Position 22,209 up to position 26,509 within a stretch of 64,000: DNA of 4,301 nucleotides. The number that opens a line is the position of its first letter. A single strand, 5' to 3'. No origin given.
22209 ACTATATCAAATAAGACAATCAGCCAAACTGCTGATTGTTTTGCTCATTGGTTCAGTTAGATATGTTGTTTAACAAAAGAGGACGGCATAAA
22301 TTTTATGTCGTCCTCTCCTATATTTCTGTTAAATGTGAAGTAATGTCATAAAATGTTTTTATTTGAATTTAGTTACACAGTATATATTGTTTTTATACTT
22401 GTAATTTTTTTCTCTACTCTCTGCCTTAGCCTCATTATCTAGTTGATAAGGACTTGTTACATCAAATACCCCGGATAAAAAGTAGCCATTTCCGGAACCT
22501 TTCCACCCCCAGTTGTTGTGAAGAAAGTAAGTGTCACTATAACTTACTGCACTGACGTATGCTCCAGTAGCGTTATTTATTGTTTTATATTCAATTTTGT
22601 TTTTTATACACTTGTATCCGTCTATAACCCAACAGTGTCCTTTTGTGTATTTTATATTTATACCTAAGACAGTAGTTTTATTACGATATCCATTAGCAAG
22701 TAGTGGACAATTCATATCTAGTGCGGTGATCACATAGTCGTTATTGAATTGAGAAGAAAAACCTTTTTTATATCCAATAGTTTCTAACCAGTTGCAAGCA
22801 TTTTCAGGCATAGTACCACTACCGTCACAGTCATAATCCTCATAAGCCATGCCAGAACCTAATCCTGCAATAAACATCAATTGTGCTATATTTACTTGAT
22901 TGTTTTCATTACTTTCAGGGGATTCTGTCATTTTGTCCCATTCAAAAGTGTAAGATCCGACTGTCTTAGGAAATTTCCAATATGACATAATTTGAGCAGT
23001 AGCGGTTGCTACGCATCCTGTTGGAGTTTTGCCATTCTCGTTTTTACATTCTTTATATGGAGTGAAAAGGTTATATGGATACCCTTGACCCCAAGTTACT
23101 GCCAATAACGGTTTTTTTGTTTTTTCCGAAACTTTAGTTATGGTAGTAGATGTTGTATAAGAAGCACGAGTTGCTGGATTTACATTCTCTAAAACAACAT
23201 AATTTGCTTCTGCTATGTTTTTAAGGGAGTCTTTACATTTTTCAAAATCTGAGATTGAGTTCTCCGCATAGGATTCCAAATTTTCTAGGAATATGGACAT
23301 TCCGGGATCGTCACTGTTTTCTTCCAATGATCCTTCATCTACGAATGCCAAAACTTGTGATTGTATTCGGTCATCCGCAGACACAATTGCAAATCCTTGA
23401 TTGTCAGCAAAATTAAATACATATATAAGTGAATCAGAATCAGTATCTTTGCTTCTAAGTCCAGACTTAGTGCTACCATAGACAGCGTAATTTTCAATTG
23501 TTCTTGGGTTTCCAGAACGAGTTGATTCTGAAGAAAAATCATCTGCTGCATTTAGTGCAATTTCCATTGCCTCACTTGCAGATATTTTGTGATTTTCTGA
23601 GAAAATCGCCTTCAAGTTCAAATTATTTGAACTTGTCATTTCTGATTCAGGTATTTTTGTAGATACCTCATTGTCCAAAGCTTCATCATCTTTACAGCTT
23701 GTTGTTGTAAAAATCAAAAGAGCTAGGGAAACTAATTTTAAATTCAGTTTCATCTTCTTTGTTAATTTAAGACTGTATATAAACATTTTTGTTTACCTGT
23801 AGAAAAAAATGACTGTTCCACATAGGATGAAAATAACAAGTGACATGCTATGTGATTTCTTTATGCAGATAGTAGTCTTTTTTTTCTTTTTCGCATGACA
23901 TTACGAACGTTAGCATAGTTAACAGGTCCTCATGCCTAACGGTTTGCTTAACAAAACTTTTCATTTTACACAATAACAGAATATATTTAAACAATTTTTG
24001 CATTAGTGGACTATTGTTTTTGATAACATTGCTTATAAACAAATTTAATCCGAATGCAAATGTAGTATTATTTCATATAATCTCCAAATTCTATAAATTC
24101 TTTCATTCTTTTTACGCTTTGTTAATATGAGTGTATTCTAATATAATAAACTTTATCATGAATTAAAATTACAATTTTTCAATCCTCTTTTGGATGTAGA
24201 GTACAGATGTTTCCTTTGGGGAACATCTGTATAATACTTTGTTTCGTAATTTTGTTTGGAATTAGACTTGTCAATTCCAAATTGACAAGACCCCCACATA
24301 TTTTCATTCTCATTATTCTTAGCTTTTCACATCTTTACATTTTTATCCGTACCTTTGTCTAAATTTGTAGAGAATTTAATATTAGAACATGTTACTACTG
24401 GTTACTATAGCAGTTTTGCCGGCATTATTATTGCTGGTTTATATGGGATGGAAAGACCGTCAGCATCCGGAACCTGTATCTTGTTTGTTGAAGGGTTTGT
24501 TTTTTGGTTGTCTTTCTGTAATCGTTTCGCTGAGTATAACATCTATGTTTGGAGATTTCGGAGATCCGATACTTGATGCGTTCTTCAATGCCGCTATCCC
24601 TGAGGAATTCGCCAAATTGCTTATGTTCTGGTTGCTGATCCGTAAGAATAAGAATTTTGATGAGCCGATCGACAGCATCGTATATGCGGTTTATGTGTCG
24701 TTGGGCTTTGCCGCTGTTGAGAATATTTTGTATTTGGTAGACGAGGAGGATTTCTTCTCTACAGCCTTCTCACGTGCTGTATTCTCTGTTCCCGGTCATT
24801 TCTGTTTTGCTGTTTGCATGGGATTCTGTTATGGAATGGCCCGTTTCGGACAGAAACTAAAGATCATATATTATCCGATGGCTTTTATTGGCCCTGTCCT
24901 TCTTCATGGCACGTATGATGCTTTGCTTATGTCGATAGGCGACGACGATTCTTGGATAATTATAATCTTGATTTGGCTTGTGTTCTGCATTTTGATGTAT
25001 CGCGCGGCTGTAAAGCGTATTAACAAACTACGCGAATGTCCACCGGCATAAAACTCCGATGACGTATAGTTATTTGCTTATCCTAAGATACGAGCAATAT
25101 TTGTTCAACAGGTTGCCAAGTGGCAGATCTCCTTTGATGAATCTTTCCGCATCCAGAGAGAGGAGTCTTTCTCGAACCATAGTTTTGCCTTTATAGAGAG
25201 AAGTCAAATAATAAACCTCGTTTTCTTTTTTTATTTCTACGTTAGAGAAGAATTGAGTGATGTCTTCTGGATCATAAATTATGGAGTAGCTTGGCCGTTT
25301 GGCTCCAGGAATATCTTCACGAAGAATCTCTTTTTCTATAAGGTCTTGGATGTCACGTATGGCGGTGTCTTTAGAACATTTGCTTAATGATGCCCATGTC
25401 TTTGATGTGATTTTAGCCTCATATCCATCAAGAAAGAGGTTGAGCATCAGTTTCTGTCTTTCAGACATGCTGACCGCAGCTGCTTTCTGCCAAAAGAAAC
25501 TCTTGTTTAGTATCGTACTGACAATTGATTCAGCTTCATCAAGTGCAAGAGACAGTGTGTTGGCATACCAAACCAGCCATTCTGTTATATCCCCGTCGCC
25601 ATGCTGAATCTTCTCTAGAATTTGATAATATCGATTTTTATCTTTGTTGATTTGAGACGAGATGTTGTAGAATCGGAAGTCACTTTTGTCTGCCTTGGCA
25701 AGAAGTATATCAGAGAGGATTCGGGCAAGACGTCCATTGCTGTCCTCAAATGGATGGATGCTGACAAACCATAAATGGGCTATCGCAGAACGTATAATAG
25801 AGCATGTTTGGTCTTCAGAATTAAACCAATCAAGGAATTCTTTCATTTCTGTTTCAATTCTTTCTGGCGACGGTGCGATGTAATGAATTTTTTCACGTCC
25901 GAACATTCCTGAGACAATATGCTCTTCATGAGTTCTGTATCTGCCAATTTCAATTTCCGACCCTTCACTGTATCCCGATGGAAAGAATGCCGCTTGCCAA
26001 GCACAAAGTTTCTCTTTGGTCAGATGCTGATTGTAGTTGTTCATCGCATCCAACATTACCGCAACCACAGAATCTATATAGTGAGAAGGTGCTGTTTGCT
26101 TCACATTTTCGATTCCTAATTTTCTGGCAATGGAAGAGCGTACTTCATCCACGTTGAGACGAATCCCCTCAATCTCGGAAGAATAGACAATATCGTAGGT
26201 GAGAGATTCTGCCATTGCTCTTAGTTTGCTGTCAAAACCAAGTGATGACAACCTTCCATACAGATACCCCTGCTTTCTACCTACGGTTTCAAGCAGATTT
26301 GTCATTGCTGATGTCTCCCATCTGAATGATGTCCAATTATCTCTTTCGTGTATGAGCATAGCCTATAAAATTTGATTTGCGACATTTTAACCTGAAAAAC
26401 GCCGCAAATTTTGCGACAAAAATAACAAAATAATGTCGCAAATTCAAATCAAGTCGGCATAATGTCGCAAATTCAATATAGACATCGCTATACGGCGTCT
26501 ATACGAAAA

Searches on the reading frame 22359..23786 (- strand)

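Call 28: search_protein_families(library=pfam, proteins=[window:22359-23786:-], max_evalue=0.0001)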
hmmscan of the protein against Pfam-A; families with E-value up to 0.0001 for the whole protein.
window:22359-23786:- (475 aa): 3 families
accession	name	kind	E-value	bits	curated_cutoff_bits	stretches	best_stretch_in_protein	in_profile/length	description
PF01640.23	Peptidase_C10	-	6.2e-31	108.6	26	1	232-436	1-194/194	Peptidase C10 family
PF13734.11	Inhibitor_I69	-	5.2e-18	65.8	25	1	67-173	3-97/98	Spi protease inhibitor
PF13529.12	Peptidase_C39_2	-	2.5e-07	31.8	24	1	253-392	11-131/143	Peptidase_C39 like family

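Call 30: search_protein_families(library=ncbifam, proteins=[window:22359-23786:-], max_evalue=0.00001)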
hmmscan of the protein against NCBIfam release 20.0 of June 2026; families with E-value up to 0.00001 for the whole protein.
window:22359-23786:- (475 aa): 0 families

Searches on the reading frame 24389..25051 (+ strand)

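Call 71: search_protein_families(library=pfam, proteins=[window:24389-25051:+], max_evalue=0.001)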
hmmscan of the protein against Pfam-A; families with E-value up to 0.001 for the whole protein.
window:24389-25051:+ (220 aa): 1 family
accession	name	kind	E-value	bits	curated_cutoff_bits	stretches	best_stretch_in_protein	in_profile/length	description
PF13367.11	PrsW-protease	-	4.3e-37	128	23.5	1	28-200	1-193/196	PrsW family intramembrane metalloprotease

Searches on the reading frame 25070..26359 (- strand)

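Call 28: search_protein_families(library=pfam, proteins=[window:25070-26359:-], max_evalue=0.0001)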
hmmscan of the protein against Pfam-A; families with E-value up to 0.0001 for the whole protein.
window:25070-26359:- (429 aa): 2 families
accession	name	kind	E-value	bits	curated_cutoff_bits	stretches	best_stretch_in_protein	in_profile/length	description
PF13776.11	DUF4172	-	6.9e-27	94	25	1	3-83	2-82/82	Domain of unknown function (DUF4172)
PF02661.23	Fic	-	6.9e-16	59.3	24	1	113-220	2-93/93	Fic/DOC family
